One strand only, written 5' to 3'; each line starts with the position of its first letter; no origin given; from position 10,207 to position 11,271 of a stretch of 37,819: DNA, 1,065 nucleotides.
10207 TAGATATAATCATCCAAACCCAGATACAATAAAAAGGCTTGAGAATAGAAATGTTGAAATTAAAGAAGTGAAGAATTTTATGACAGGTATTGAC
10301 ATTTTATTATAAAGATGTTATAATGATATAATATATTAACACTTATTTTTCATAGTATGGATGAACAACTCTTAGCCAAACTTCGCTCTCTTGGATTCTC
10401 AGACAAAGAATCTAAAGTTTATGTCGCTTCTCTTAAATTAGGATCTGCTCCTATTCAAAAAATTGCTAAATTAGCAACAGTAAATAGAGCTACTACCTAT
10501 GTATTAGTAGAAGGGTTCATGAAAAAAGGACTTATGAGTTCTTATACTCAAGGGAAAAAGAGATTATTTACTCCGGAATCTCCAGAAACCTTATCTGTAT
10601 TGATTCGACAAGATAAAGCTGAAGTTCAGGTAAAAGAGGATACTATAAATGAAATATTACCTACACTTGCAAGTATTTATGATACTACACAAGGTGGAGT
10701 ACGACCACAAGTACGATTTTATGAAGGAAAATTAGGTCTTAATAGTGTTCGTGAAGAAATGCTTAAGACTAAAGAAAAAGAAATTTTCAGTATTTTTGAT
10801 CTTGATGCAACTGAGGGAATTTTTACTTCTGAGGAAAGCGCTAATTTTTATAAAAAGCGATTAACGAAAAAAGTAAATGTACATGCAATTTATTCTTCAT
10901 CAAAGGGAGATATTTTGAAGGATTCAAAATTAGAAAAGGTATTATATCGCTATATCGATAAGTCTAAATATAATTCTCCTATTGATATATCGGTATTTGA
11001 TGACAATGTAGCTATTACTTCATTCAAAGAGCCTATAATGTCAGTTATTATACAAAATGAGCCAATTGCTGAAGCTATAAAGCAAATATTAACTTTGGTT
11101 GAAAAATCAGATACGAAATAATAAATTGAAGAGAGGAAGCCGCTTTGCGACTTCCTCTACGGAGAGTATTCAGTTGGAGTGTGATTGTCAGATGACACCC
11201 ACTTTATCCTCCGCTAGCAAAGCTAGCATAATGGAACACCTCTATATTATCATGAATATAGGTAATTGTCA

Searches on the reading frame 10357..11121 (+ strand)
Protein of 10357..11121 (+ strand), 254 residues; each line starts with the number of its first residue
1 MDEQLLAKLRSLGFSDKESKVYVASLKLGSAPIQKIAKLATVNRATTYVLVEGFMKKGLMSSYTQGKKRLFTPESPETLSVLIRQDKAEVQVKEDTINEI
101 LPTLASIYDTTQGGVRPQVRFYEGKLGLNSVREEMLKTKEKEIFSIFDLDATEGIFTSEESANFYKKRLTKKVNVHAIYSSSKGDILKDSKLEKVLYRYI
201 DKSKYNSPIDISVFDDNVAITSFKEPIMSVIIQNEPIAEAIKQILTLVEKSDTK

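Call 10: search_protein_families(library=pfam, proteins=[window:10357-11121:+])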
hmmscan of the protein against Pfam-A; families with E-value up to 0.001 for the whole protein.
window:10357-11121:+ (254 aa): 1 family
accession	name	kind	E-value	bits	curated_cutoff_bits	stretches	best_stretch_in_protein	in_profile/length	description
PF01978.25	TrmB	-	4.8e-09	36.4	25.6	1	9-76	1-67/68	Sugar-specific transcriptional regulator TrmB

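Call 16: find_homologous_proteins(query=window:10357-11121:+, max_evalue=1e-10)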
Query window:10357-11121:+ (254 aa): 71 proteins with E <= 1e-10 among 1653 candidates.
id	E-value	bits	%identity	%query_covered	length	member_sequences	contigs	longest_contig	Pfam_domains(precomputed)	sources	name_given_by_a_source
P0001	8.8e-146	501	93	100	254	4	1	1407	PF01978.26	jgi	jgi:sugar-specific transcriptional regulator TrmB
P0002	2.5e-141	487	91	100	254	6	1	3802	PF01978.26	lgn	-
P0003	6.7e-141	486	91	100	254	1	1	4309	PF01978.26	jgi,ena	jgi:sugar-specific transcriptional regulator TrmB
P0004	4.1e-139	480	90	100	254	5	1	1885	PF01978.26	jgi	jgi:sugar-specific transcriptional regulator TrmB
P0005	5.0e-139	479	89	100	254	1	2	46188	PF01978.26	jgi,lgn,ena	jgi:sugar-specific transcriptional regulator TrmB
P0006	1.4e-138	478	89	100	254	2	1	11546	PF01978.26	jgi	jgi:sugar-specific transcriptional regulator TrmB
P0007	4.8e-138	476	87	100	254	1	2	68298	PF01978.26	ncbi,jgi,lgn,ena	jgi:sugar-specific transcriptional regulator TrmB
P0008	1.7e-137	474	88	100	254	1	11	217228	PF01978.26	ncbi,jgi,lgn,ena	jgi:sugar-specific transcriptional regulator TrmB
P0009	1.7e-136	471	89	100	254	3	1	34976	PF01978.26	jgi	jgi:sugar-specific transcriptional regulator TrmB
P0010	3.4e-136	470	86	100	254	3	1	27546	PF01978.26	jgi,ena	jgi:sugar-specific transcriptional regulator TrmB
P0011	5.3e-136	470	89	100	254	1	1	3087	PF01978.26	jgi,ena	-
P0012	1.2e-135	468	87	100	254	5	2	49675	PF01978.26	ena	-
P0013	2.2e-134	464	88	100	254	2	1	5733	PF01978.26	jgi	jgi:sugar-specific transcriptional regulator TrmB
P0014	3.7e-129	447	83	100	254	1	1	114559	PF01978.26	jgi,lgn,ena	jgi:sugar-specific transcriptional regulator TrmB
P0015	5.5e-129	447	82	100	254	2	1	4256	PF01978.26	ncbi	-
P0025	2.4e-125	435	80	100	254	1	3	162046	PF01978.26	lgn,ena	-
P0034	1.6e-121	422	77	100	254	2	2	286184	PF01978.26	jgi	jgi:sugar-specific transcriptional regulator TrmB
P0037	9.4e-121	420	77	100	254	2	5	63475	PF01978.26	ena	-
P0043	6.5e-107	374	68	100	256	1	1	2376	PF01978.26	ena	-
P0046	5.5e-82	293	56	100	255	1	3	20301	PF01978.26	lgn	-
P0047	5.7e-80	286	55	100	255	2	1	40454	PF01978.26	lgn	-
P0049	7.0e-77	276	55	98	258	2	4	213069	PF01978.26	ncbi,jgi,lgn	jgi:sugar-specific transcriptional regulator TrmB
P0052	3.1e-73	264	51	99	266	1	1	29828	PF01978.26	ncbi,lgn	-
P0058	1.3e-37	148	36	98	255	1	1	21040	PF01978.26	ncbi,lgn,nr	ncbi:MAG: helix-turn-helix domain-containing protein [bacterium]|nr:helix-turn-helix domain-containi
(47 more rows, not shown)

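Call 20: find_encoding_contigs(protein=P0010, flank=1500, max_places=2)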
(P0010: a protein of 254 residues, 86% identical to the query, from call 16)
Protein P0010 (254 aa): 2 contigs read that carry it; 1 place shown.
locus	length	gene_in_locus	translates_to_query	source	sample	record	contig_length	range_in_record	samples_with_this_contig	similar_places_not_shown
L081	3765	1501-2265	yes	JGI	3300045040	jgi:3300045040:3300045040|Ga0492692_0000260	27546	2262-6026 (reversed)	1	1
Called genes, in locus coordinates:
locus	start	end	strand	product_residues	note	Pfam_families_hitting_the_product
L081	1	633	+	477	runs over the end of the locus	PF03772:Competence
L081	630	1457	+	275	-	PF00753:Lactamase_B, PF23023:Anti-Pycsar_Apyc1 (faint), PF12706:Lactamase_B_2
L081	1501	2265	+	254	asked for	PF01978:TrmB (weak)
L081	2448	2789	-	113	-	PF00453:Ribosomal_L20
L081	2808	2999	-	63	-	PF01632:Ribosomal_L35p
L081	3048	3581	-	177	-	PF05198:IF3_N, PF00707:IF3_C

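Call 21: find_encoding_contigs(protein=P0009, flank=1500, max_places=2)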
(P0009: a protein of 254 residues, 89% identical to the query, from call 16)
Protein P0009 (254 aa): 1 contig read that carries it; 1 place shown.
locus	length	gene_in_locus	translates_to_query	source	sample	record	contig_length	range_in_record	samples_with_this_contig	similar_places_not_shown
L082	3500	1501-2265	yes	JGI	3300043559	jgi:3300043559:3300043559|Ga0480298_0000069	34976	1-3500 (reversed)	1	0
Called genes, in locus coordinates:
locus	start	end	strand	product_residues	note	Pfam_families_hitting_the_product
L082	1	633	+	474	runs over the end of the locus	PF03772:Competence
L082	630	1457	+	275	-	PF00753:Lactamase_B, PF12706:Lactamase_B_2 (weak)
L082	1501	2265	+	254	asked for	PF01978:TrmB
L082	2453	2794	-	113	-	PF00453:Ribosomal_L20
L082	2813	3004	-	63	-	PF01632:Ribosomal_L35p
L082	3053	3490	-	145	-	PF05198:IF3_N, PF00707:IF3_C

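Call 22: find_encoding_contigs(protein=P0014, flank=1500, max_places=2)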
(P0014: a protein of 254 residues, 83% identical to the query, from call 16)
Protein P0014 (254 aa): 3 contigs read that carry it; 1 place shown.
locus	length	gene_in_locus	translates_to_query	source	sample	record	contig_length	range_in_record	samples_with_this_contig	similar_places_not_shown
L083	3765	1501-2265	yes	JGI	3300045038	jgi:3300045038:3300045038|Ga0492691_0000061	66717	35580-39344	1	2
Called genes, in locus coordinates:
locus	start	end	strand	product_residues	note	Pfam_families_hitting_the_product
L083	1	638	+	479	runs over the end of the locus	PF03772:Competence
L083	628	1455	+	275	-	PF00753:Lactamase_B, PF12706:Lactamase_B_2 (weak)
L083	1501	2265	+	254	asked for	PF01978:TrmB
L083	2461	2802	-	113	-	PF00453:Ribosomal_L20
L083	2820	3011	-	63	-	PF01632:Ribosomal_L35p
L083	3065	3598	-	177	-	PF05198:IF3_N, PF00707:IF3_C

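Call 23: find_encoding_contigs(protein=P0025, flank=1500, max_places=2)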
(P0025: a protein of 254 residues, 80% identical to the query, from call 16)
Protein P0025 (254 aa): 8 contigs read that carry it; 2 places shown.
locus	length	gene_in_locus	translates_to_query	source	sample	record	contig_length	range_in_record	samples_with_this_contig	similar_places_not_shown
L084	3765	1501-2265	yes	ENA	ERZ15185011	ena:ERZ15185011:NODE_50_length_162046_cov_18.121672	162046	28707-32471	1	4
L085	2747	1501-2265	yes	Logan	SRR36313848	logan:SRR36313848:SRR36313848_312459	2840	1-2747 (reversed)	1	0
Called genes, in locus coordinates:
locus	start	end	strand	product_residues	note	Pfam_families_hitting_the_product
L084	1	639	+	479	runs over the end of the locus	PF03772:Competence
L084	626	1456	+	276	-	PF00753:Lactamase_B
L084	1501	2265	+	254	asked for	PF01978:TrmB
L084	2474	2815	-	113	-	PF00453:Ribosomal_L20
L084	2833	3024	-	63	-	PF01632:Ribosomal_L35p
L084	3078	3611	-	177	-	PF05198:IF3_N, PF00707:IF3_C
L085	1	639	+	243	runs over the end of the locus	?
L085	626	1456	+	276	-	PF00753:Lactamase_B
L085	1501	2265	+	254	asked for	PF01978:TrmB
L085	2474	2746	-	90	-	?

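Call 24: find_encoding_contigs(protein=P0037, flank=1500, max_places=2)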
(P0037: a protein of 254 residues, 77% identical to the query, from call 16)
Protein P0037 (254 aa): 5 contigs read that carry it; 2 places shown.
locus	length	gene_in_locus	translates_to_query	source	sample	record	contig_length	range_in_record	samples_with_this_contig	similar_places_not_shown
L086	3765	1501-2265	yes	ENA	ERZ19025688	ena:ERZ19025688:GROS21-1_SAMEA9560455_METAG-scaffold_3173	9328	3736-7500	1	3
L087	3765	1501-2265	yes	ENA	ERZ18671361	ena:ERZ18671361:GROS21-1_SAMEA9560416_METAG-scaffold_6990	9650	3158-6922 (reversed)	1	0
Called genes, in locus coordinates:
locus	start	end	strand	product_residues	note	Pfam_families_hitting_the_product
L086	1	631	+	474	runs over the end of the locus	PF03772:Competence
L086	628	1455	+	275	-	PF00753:Lactamase_B, PF23023:Anti-Pycsar_Apyc1 (weak), PF12706:Lactamase_B_2 (weak)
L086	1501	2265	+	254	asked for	PF01978:TrmB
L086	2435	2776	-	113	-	PF00453:Ribosomal_L20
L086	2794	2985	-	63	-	PF01632:Ribosomal_L35p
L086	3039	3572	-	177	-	PF05198:IF3_N, PF00707:IF3_C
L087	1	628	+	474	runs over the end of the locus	PF03772:Competence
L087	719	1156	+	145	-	-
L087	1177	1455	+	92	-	-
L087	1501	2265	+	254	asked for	PF01978:TrmB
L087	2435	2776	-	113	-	PF00453:Ribosomal_L20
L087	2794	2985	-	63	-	PF01632:Ribosomal_L35p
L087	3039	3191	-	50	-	-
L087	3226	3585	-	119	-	-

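Call 25: find_encoding_contigs(protein=P0034, flank=1500, max_places=2)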
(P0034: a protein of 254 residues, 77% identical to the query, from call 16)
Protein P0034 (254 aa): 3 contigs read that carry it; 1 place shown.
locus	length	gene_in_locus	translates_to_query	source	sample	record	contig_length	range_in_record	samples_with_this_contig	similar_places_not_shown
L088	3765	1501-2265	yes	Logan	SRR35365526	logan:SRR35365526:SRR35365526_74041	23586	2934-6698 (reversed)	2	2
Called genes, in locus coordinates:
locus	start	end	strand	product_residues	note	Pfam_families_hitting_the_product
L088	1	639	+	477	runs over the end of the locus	PF03772:Competence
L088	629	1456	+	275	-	PF00753:Lactamase_B, PF12706:Lactamase_B_2 (weak)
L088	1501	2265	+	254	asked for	PF01978:TrmB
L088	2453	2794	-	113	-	PF00453:Ribosomal_L20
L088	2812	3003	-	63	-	PF01632:Ribosomal_L35p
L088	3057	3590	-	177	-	PF05198:IF3_N, PF00707:IF3_C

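Call 28: find_encoding_contigs(protein=P0043, flank=1500, max_places=2)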
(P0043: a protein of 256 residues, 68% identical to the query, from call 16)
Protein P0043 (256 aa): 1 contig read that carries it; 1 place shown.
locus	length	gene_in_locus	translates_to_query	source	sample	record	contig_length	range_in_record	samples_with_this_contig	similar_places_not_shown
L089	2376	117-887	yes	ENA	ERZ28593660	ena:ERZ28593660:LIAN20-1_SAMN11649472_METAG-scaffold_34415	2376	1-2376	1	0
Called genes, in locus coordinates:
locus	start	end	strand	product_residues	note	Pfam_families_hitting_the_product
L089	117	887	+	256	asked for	PF01978:TrmB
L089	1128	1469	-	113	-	PF00453:Ribosomal_L20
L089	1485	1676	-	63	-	PF01632:Ribosomal_L35p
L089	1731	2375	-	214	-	?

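Call 29: find_encoding_contigs(protein=P0046, flank=1500, max_places=2)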
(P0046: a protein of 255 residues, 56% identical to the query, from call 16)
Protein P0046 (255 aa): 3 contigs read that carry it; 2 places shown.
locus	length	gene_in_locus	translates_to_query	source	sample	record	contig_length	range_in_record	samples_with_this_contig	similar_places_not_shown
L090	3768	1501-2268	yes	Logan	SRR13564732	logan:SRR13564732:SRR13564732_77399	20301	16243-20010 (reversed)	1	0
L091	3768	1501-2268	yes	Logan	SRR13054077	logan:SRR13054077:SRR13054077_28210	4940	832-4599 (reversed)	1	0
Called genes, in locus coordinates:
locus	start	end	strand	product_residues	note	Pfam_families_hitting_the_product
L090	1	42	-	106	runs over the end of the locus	-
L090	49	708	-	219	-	-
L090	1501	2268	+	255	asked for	PF01978:TrmB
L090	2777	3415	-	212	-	-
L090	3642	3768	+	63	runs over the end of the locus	-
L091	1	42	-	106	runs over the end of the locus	-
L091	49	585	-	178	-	-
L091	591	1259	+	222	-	-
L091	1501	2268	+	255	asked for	PF01978:TrmB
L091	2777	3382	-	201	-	-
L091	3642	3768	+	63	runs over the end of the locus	-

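Call 30: find_encoding_contigs(protein=P0047, flank=1500, max_places=2)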
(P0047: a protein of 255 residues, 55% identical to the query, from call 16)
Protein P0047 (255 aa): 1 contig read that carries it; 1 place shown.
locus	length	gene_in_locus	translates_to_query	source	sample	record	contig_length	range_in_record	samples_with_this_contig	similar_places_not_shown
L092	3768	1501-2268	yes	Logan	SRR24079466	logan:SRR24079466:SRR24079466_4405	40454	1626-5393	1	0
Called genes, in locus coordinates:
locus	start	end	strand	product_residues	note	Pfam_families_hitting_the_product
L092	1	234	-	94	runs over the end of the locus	-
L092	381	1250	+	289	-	-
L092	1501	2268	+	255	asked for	PF01978:TrmB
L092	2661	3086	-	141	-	-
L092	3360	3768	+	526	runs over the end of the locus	-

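Call 31: find_encoding_contigs(protein=P0049, flank=1500, max_places=2)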
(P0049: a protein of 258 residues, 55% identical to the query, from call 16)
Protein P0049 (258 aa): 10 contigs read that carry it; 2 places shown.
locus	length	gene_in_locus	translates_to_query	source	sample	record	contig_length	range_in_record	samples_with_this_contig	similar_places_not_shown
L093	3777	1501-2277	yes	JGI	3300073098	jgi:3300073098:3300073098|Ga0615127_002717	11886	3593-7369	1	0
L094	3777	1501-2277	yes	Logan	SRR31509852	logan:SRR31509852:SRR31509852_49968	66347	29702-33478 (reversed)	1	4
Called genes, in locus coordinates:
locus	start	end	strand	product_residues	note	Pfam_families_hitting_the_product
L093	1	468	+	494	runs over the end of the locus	PF03772:Competence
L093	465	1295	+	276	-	PF00753:Lactamase_B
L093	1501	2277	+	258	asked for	PF01978:TrmB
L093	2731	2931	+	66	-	PF00831:Ribosomal_L29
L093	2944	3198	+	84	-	PF00366:Ribosomal_S17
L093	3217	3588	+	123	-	PF00238:Ribosomal_L14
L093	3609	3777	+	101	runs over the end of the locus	PF00467:KOW (weak), PF17136:ribosomal_L24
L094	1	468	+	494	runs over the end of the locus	PF03772:Competence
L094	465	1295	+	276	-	PF00753:Lactamase_B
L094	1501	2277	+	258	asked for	PF01978:TrmB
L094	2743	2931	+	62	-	PF00831:Ribosomal_L29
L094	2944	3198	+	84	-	PF00366:Ribosomal_S17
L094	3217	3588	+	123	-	PF00238:Ribosomal_L14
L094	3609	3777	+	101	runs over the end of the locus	PF00467:KOW (weak), PF17136:ribosomal_L24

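Call 32: find_encoding_contigs(protein=P0052, flank=1500, max_places=2)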
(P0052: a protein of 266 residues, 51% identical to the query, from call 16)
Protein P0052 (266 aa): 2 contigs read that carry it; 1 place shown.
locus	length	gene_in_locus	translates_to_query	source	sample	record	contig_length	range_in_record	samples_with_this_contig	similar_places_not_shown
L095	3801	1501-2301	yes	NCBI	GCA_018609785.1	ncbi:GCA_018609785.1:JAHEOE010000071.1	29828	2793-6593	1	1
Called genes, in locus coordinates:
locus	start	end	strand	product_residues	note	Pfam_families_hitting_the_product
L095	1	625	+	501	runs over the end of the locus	PF13567:DUF4131, PF03772:Competence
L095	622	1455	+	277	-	PF00753:Lactamase_B, PF23023:Anti-Pycsar_Apyc1 (weak), PF12706:Lactamase_B_2 (weak)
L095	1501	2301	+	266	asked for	PF01978:TrmB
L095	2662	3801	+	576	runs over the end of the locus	PF01411:tRNA-synt_2c, PF07973:tRNA_SAD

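Call 36: find_related_loci(query=A1, collection=metagenome_contigs, flank=1500)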
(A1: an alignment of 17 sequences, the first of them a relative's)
Query A1 (258 aa) in metagenome_contigs; peptide patterns used: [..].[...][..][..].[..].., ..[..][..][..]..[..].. (x = any residue, [..] = any of these).
600 stretches matched a pattern (row limit reached: there are more); 537 encode a relative of the query (tblastn E <= 1e-3); the best 80 are kept; 80 distinct loci.
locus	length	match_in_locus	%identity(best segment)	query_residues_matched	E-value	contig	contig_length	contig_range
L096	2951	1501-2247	54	1-250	1e-90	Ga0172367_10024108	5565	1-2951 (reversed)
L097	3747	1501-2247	53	1-250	1e-88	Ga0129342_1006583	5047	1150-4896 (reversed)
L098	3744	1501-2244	41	8-255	3e-60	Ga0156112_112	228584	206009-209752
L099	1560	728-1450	40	5-249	1e-60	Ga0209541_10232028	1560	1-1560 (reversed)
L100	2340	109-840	41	3-251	3e-58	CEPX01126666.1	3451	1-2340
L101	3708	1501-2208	41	8-248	4e-58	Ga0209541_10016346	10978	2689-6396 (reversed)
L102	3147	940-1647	41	8-248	3e-58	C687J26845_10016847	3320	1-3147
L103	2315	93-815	40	2-248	4e-58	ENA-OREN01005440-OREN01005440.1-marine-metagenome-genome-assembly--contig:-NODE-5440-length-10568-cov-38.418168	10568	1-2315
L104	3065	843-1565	40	2-248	5e-58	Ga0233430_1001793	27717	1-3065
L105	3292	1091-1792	40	8-248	6e-58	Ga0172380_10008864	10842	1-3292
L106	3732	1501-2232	41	5-251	5e-56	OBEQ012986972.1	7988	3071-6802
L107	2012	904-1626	40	5-249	5e-57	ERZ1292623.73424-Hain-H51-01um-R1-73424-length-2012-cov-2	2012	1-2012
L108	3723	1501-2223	43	3-249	7e-55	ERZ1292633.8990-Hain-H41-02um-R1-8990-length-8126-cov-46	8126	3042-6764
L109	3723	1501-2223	43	3-249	7e-55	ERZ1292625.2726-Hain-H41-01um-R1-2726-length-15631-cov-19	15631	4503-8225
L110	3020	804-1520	39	4-248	4e-54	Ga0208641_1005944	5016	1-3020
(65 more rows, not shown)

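Call 48: search_solved_structures(query=A1, max_evalue=1)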
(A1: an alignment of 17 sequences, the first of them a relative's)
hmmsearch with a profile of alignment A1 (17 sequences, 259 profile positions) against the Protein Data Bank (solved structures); distinct sequences matched with E-value up to 1: 11.
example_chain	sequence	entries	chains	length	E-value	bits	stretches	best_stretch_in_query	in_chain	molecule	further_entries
5bpd_A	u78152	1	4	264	2e-06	30.9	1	12-138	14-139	TrmBL2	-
5box_A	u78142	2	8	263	2.1e-06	30.8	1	12-139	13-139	Putative HTH-type transcriptional regulator TrmBL2 | TrmBL2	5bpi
5bqt_A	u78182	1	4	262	2.2e-06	30.8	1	12-139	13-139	Putative HTH-type transcriptional regulator TrmBL2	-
3qph_A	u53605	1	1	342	0.0003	23.7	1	4-90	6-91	TrmB, a global transcription regulator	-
7l1i_A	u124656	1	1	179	0.0036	20.2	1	4-64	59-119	MarR family multidrug resistance pump transcriptional regulator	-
1s6j_A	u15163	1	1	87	0.051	16.4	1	94-153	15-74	Calcium-dependent protein kinase SK5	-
1lj9_A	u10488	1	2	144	0.091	15.6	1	34-89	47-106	transcriptional regulator SlyA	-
2kko_A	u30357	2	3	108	0.34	13.7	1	26-86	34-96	POSSIBLE TRANSCRIPTIONAL REGULATORY PROTEIN (POSSIBLY ARSR-FAMILY) | Possible transcriptional regulatory arsR-family protein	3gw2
1s6i_A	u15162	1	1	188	0.4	13.5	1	98-155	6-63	Calcium-dependent protein kinase SK5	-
1sfx_A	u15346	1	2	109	0.62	12.9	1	4-83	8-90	Conserved hypothetical protein AF2008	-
4zo2_A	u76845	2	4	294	0.87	12.4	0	87-124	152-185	Acylhomoserine lactonase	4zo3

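Call 49: search_protein_families(library=ncbifam, proteins=[window:10357-11121:+, P0049, P0058], max_evalue=0.1)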
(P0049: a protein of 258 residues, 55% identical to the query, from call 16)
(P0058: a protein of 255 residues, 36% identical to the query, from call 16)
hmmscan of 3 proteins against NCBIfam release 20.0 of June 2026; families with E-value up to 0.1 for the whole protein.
window:10357-11121:+ (254 aa): 3 families
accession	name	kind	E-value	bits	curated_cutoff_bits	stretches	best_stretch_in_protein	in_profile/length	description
NF047390.1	TransRegTrmBL1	equivalog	2.5e-07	30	650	1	2-119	3-113/341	HTH-type sugar sensing transcriptional regulator TrmBL1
TIGR02417.1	fruct_sucro_rep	subfamily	0.003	16.9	389.55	1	192-246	250-304/327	D-fructose-responsive transcription factor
TIGR01884.1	cas_HTH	subfamily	0.033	13.6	60.2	0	9-68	135-193/202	CRISPR-associated CARF protein Csa3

P0049 (258 aa): 4 families
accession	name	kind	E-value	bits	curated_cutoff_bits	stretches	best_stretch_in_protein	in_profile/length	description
NF047390.1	TransRegTrmBL1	equivalog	2e-07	30.3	650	1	2-87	3-87/341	HTH-type sugar sensing transcriptional regulator TrmBL1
NF041141.1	tran_reg_TrmBL2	equivalog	5.9e-06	26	530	1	6-89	10-90/264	HTH-type transcriptional regulator TrmBL2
TIGR01884.1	cas_HTH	subfamily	0.00051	19.5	60.2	1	13-69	139-196/202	CRISPR-associated CARF protein Csa3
NF053606.1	Sta1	subfamily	0.022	14.9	80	1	13-85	17-95/100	Sta1 family transcriptional regulator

P0058 (255 aa): 6 families
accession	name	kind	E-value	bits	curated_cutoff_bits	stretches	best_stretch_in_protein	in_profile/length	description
NF047390.1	TransRegTrmBL1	equivalog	3.2e-10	39.5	650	1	7-85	8-85/341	HTH-type sugar sensing transcriptional regulator TrmBL1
NF040851.1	tran_reg_TrmB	equivalog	3.8e-06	26.3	600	1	2-93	4-94/338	HTH-type sugar-sensing transcriptional regulator TrmB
TIGR01884.1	cas_HTH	subfamily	0.00017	21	60.2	1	13-68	139-195/202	CRISPR-associated CARF protein Csa3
NF047392.1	TransRegTrmBHalo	equivalog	0.0035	16.4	500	1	3-64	7-68/349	HTH-type sugar sensing transcriptional regulator TrmB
NF053606.1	Sta1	subfamily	0.059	13.5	80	1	13-62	17-66/100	Sta1 family transcriptional regulator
NF053777.1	Saro0803TransReg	equivalog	0.064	12.9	200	0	10-61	31-82/140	Saro_0803 family transcriptional regulator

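Call 67: search_protein_families(library=padloc, proteins=[window:10357-11121:+, P0049, P0058], max_evalue=0.01)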
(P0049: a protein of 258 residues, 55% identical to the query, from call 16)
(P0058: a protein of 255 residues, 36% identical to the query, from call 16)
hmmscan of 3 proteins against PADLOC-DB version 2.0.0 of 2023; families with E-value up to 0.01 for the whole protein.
window:10357-11121:+ (254 aa): 1 family
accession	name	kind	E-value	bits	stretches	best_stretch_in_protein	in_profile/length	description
PDLC01268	CasR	-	0.0091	14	1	9-67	117-172/179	"CAS-I,CAS-II,CAS-III,CAS-IV,CAS-V,CAS-VI; associated_signaling"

P0049 (258 aa): 4 families
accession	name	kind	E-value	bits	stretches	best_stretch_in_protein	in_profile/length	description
PDLC01434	CasR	-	9.4e-05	20.4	1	12-69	124-180/191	"CAS-I,CAS-II,CAS-III,CAS-IV,CAS-V,CAS-VI; associated_signaling"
PDLC01268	CasR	-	0.00013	20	1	8-70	120-174/179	"CAS-I,CAS-II,CAS-III,CAS-IV,CAS-V,CAS-VI; associated_signaling"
PDLC01858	CARF3--CARF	-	0.00019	19.4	1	7-73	135-197/204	-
PDLC01857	CARF3--CARF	-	0.00083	17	1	14-84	129-197/201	-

P0058 (255 aa): 8 families
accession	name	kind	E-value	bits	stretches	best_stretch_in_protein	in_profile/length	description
PDLC01434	CasR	-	5.7e-06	24.3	1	9-68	121-179/191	"CAS-I,CAS-II,CAS-III,CAS-IV,CAS-V,CAS-VI; associated_signaling"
PDLC01268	CasR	-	2.8e-05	22.2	1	9-68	117-173/179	"CAS-I,CAS-II,CAS-III,CAS-IV,CAS-V,CAS-VI; associated_signaling"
PDLC01857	CARF3--CARF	-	0.00014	19.5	1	22-75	136-188/201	-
PDLC01044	Csa3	-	0.0002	19.3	1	16-64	136-181/194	Type I-A associated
PDLC01858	CARF3--CARF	-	0.00063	17.7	1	10-67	138-194/204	-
PDLC04133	mad1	-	0.0026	16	1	34-79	9-50/60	mads_1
PDLC01849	CARF3--CARF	-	0.004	14.9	1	18-62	139-183/197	-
PDLC01438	Csa3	-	0.005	14.9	1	18-187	149-287/305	"CAS-I,CAS-II,CAS-III,CAS-IV,CAS-V,CAS-VI; associated_signaling"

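Call 81: predict_structure(alignment_id=A3)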
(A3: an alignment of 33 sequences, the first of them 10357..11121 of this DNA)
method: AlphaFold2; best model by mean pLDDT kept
length: 254 residues; sequences in the alignment: 33
mean_pLDDT: 91.6   pTM: 0.57
mean pLDDT of the five models: 91.6, 91.0, 90.9, 90.5, 90.1
residues with pLDDT >= 90: 202; 70-90: 41; 50-70: 9; < 50: 2
segments of 3 or more residues with pLDDT < 50: none
pLDDT, mean of each block of 10 residues (from residue 1): 92 94 96 97 96 95 94 92 87 94 78 70 94 96 96 90 95 96 91 91 92 98 93 94 93 57
secondary structure, 60 per line:
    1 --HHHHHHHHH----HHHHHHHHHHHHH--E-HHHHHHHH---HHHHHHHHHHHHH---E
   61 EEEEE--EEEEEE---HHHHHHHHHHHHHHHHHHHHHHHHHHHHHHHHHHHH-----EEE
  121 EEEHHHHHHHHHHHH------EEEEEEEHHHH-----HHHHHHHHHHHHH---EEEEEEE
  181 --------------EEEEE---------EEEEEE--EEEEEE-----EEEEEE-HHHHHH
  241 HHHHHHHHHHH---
elements in order: H3-11 H16-28 H33-40 H44-56 E60-65 E68-73 H77-112 E118-123 H124-135 E142-148 H149-152 H158-170 E174-180 E195-199 E209-214 E217-222 E228-233 H235-251
